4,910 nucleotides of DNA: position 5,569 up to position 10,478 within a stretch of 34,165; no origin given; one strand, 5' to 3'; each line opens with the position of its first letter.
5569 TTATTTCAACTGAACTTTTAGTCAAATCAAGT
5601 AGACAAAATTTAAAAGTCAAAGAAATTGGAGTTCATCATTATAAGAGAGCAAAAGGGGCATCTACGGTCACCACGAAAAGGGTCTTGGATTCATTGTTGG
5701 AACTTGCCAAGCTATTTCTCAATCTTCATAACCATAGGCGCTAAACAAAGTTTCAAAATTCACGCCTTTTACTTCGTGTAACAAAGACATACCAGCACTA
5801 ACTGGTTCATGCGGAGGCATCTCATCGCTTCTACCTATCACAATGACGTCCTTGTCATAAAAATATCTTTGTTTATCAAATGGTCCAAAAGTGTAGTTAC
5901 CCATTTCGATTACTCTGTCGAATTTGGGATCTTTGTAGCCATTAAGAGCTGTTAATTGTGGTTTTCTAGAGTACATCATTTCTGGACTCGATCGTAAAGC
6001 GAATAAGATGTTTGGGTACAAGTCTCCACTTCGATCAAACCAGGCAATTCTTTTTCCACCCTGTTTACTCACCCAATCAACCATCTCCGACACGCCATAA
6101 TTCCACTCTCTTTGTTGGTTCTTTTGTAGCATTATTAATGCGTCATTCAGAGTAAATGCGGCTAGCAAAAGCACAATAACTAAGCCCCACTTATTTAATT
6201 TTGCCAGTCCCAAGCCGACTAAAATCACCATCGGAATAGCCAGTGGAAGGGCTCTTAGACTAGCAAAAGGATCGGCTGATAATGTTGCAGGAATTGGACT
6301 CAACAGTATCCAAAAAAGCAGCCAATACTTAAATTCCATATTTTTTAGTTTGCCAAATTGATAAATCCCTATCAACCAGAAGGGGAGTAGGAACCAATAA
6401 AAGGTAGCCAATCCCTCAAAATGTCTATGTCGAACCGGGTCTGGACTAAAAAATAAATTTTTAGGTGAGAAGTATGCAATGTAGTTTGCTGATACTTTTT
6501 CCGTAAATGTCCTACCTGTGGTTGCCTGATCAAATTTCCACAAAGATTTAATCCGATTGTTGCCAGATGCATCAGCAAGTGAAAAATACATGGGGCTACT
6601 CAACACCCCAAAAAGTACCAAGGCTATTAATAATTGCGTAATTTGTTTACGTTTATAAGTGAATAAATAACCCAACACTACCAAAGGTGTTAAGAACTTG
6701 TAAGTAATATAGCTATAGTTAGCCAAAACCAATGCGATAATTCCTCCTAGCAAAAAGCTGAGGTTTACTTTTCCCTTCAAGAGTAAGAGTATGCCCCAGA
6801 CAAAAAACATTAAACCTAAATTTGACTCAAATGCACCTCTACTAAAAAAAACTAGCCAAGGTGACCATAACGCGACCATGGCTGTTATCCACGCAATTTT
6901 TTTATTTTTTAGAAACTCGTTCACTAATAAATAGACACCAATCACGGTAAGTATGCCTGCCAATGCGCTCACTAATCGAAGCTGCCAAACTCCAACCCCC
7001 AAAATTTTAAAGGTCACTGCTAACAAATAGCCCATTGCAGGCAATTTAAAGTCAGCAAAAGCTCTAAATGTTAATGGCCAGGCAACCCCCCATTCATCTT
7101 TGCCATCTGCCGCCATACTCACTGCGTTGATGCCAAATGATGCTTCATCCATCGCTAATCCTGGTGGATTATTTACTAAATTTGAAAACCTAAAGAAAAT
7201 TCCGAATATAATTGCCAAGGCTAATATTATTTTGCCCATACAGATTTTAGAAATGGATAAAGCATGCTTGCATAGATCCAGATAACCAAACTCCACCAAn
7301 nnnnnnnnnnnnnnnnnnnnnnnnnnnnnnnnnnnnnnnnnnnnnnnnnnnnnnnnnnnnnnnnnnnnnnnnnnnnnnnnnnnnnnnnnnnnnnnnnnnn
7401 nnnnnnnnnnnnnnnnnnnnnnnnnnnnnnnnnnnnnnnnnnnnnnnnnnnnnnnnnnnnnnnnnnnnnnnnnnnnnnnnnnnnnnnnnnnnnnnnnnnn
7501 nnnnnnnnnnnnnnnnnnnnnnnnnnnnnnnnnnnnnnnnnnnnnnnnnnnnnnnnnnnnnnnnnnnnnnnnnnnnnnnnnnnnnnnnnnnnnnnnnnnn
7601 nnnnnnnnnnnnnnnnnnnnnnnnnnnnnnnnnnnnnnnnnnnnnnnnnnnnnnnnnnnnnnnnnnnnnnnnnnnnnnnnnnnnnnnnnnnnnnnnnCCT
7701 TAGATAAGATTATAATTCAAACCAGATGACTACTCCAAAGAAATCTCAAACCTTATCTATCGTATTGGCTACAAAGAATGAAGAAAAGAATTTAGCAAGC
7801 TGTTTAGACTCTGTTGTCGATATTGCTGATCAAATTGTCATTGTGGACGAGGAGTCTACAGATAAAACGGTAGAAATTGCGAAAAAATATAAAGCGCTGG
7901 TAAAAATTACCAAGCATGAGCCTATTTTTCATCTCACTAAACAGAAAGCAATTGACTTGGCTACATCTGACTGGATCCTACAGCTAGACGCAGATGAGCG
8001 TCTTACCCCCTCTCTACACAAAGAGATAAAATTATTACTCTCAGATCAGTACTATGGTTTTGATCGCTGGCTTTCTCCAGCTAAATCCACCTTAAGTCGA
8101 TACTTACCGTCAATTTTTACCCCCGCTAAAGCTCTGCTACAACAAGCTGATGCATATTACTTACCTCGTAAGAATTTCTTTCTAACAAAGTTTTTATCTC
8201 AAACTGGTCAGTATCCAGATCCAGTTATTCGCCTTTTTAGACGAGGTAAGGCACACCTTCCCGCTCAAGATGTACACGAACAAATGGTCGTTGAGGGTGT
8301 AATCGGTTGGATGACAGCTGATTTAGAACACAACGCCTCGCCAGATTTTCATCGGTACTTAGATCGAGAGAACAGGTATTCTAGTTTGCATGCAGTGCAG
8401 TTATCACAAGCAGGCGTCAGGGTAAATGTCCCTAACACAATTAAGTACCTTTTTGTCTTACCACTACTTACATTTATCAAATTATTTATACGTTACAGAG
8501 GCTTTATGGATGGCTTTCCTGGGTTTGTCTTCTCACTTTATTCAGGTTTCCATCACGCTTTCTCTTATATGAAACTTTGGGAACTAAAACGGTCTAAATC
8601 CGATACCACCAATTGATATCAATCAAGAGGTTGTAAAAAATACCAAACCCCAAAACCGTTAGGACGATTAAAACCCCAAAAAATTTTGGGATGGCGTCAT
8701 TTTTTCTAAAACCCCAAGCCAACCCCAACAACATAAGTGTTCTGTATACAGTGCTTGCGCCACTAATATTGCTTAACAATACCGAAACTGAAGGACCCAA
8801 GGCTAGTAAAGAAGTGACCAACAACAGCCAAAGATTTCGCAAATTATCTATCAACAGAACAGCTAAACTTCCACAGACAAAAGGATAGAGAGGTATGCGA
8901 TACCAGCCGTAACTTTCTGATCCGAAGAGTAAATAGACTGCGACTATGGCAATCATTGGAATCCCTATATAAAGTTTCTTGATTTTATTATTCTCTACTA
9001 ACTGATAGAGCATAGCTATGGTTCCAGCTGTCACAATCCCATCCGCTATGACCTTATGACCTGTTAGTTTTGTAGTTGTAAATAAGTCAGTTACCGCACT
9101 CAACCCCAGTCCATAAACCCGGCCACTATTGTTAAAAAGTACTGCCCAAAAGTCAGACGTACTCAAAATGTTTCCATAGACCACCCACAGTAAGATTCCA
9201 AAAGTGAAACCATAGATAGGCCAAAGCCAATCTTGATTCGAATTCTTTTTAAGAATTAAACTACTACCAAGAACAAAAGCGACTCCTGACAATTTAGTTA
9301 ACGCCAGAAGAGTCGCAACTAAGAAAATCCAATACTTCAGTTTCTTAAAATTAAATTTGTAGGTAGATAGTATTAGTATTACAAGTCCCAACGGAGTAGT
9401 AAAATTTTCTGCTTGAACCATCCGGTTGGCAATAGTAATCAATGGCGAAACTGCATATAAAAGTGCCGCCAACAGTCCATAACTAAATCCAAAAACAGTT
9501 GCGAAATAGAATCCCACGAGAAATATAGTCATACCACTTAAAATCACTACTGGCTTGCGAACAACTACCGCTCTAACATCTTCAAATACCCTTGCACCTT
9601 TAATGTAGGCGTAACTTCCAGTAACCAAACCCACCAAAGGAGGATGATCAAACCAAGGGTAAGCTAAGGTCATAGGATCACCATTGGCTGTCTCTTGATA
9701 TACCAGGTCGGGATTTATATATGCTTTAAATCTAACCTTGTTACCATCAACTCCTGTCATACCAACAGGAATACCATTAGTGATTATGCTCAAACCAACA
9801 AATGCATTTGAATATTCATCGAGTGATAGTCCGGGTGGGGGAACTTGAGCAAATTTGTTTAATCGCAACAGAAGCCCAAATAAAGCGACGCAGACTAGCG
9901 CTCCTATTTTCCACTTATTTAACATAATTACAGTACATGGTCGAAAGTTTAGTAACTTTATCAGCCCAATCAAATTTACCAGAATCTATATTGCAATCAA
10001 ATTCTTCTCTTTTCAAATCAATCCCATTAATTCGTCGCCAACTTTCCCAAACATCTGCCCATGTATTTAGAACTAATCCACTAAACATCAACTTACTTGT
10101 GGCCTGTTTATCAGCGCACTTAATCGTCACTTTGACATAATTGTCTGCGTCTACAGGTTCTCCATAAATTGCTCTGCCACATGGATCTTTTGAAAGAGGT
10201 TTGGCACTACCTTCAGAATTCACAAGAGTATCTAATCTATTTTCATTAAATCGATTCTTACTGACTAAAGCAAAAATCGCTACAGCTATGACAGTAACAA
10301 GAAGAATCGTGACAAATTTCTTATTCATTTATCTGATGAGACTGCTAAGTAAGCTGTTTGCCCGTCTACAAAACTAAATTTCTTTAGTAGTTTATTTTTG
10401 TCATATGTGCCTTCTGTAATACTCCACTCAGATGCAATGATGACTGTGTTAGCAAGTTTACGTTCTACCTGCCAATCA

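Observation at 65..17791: Dense array of about eleven ArnT/PMT-like GT-C paralogs in under 18 kb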

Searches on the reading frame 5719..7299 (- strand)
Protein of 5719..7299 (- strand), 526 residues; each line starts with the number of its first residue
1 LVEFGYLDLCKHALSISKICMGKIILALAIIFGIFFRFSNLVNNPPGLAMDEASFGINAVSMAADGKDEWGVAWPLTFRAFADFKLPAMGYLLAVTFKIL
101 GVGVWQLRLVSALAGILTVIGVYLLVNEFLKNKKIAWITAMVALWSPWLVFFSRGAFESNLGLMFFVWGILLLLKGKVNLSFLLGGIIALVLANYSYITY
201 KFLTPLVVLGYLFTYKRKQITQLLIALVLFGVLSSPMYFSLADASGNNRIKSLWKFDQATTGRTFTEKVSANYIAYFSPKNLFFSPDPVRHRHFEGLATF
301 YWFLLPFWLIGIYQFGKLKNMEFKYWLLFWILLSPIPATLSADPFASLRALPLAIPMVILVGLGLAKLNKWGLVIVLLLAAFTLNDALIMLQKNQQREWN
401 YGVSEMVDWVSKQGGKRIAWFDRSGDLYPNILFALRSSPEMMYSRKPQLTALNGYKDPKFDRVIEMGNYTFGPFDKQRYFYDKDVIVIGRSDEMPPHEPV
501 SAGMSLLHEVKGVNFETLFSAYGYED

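Call 4: search_protein_families(library=pfam, proteins=[window:5719-7299:-], max_evalue=0.01)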
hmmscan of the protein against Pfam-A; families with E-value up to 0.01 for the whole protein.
window:5719-7299:- (526 aa): 2 families
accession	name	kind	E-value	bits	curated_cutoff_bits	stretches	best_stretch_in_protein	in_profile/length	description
PF13231.12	PMT_2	-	4.1e-07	30.8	26.1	1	87-230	4-152/160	Dolichyl-phosphate-mannose-protein mannosyltransferase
PF02366.24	PMT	-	0.0018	18.3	22.7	1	96-190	67-168/245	Dolichyl-phosphate-mannose-protein mannosyltransferase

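Call 19: search_protein_families(library=ncbifam, proteins=[window:5719-7299:-], max_evalue=0.01)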
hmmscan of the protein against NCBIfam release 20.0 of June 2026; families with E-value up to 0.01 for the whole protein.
window:5719-7299:- (526 aa): 0 families

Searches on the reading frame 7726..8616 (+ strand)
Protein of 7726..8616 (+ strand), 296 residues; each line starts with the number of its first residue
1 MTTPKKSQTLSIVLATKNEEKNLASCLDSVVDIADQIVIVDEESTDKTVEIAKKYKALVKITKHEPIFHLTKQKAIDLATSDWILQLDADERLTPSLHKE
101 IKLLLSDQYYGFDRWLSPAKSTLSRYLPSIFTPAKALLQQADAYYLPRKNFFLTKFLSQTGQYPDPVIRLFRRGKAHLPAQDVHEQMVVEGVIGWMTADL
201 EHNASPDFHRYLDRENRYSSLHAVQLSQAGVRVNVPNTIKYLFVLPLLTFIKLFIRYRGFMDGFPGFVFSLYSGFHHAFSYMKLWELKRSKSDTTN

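Call 5: search_protein_families(library=pfam, proteins=[window:7726-8616:+], max_evalue=0.01)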
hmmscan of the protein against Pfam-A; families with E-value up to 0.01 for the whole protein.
window:7726-8616:+ (296 aa): 2 families
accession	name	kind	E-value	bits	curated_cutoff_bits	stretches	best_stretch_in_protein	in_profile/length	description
PF00535.33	Glycos_transf_2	-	7.5e-18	65.5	23.3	1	11-173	1-161/168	Glycosyl transferase family 2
PF13704.12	Glyco_tranf_2_4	-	2.9e-06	28.1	27.5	1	17-95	1-86/98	Glycosyl transferase family 2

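Call 32: search_protein_families(library=ncbifam, proteins=[window:7726-8616:+], max_evalue=0.001)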
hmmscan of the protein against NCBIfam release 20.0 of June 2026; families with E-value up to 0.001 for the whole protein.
window:7726-8616:+ (296 aa): 8 families
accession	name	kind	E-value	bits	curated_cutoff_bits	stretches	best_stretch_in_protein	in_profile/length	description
TIGR04195.1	S_glycosyl_SunS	equivalog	6.3e-14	51.6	350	1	10-118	59-169/421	SunS family peptide S-glycosyltransferase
TIGR04283.1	glyco_like_mftF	equivalog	2.5e-10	40.3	182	1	10-112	1-107/221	TIGR04283 family arsenosugar biosynthesis glycosyltransferase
NF007482.0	PRK10073.1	equivalog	2.8e-08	33.1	423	1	6-101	4-106/334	glycosyltransferase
NF010496.0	PRK13915.1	equivalog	1.1e-06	28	262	1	4-60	27-89/307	glucosyl-3-phosphoglycerate synthase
TIGR04182.1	glyco_TIGR04182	equivalog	4.7e-05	22.9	325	1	11-96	3-88/293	S-layer glycoprotein N-glycosyltransferase AglJ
NF045692.1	OglycostaseCruG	equivalog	0.00016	20.7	600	1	3-98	36-145/386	2'-O-glycosyltransferase CruG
NF038302.1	EPS_HpsE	equivalog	0.00026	20.1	300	1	10-91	3-97/307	hormogonium polysaccharide biosynthesis glycosyltransferase HpsE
NF050050.1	ProtGlycPglI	equivalog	0.0008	18.9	500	0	9-115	3-115/306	GalNAc(5)-diNAcBac-PP-undecaprenol beta-1,3-glucosyltransferase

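Call 43: search_solved_structures(query=window:7726-8616:+, max_evalue=0.001)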
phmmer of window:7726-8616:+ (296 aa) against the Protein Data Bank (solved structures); distinct sequences matched with E-value up to 0.001: 4.
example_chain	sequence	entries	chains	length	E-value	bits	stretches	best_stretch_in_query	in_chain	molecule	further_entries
22ao_A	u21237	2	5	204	8.5e-11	45.3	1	10-95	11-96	GmaR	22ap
7msk_A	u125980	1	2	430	2.8e-10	43.6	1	12-119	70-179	Glyco_trans_2-like domain-containing protein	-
7msp_A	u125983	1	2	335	8.2e-10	42.1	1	9-118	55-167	SPbeta prophage-derived glycosyltransferase SunS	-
7msn_A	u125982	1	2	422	1.1e-09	41.7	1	9-118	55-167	SPbeta prophage-derived glycosyltransferase SunS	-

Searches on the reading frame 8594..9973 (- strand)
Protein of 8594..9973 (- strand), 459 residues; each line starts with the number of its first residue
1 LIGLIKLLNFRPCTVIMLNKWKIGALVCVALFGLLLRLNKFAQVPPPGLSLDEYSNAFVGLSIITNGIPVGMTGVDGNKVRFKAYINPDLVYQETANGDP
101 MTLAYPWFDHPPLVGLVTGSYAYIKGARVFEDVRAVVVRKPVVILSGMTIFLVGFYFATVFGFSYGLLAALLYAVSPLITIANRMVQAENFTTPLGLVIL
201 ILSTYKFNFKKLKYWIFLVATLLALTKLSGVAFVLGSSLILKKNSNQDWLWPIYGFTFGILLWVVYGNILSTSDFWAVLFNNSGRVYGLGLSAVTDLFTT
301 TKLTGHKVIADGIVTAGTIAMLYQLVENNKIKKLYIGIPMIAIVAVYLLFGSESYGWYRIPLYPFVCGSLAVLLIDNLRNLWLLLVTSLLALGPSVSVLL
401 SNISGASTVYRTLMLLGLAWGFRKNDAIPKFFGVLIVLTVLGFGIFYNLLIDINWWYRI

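Call 4: search_protein_families(library=pfam, proteins=[window:8594-9973:-], max_evalue=0.01)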
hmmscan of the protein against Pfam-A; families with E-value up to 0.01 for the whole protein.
window:8594-9973:- (459 aa): 1 family
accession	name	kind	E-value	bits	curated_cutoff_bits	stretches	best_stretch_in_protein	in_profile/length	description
PF13231.12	PMT_2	-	0.00016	22.4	26.1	1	109-235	1-123/160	Dolichyl-phosphate-mannose-protein mannosyltransferase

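Call 19: search_protein_families(library=ncbifam, proteins=[window:8594-9973:-], max_evalue=0.01)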
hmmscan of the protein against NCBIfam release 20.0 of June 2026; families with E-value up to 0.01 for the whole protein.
window:8594-9973:- (459 aa): 0 families

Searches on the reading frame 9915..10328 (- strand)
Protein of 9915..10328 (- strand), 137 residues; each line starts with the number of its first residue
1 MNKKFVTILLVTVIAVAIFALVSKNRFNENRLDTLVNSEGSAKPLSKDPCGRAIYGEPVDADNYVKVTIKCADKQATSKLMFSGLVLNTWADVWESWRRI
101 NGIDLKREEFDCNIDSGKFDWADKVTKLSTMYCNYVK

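Call 5: search_protein_families(library=pfam, proteins=[window:9915-10328:-], max_evalue=0.01)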
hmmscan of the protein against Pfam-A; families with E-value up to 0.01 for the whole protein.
window:9915-10328:- (137 aa): 0 families

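Call 32: search_protein_families(library=ncbifam, proteins=[window:9915-10328:-], max_evalue=0.001)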
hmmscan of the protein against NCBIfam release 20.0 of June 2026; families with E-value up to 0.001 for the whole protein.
window:9915-10328:- (137 aa): 0 families

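Call 48: search_protein_families(library=pfam, proteins=[window:9915-10328:-], max_evalue=1)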
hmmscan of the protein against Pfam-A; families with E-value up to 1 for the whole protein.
window:9915-10328:- (137 aa): 2 families
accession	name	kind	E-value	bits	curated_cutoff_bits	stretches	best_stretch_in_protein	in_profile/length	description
PF18898.5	DUF5654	-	0.062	13.7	23.8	1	1-24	43-66/71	Family of unknown function (DUF5654)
PF07280.16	Ac110_PIF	-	0.34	11.2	25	1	7-31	2-26/43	Per os infectivity factor AC110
